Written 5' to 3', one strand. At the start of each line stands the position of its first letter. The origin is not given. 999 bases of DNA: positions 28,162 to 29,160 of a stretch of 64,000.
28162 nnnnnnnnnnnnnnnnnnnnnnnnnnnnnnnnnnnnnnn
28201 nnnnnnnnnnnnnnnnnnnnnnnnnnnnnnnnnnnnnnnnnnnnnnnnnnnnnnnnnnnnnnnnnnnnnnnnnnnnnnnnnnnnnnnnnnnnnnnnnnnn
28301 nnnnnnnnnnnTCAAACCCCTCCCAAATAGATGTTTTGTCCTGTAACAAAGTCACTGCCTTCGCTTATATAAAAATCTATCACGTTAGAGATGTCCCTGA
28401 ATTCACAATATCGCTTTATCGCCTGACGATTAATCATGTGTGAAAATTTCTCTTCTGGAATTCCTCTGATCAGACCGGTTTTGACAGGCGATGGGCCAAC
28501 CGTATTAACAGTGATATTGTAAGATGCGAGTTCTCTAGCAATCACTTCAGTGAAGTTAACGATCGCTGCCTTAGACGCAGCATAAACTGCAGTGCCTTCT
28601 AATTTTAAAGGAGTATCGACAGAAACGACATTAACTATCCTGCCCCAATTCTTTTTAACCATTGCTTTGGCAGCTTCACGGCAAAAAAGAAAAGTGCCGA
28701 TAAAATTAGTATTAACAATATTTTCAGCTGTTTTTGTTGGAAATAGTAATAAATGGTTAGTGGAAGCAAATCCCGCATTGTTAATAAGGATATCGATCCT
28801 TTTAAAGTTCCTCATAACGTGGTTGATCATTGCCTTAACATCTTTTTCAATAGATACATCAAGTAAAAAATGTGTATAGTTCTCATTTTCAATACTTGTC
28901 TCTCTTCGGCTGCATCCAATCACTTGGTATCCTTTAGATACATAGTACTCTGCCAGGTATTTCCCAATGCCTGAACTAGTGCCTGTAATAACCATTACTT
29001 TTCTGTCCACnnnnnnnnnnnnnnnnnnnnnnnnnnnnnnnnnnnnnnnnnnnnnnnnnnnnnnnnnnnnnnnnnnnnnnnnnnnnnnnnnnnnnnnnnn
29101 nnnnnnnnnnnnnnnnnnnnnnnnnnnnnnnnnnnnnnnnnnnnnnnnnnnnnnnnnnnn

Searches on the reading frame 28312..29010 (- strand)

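Call 71: search_protein_families(library=pfam, proteins=[window:28312-29010:-])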
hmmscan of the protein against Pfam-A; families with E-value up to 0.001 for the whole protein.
window:28312-29010:- (232 aa): 5 families
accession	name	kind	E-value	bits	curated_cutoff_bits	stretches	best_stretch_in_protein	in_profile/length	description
PF00106.31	adh_short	-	1.1e-47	162.5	26.6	1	4-184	1-190/195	short chain dehydrogenase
PF13561.12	adh_short_C2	-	6e-44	150.8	27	1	12-229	3-231/236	Enoyl-(Acyl carrier protein) reductase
PF01370.27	Epimerase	-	8.9e-08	32.3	20.9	1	6-194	1-191/240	NAD dependent epimerase/dehydratase family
PF16363.11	GDP_Man_Dehyd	-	1.9e-06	28.1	27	1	8-108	2-108/332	GDP-mannose 4,6 dehydratase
PF08659.16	KR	-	0.00063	20.1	22.6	0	6-150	3-156/180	KR domain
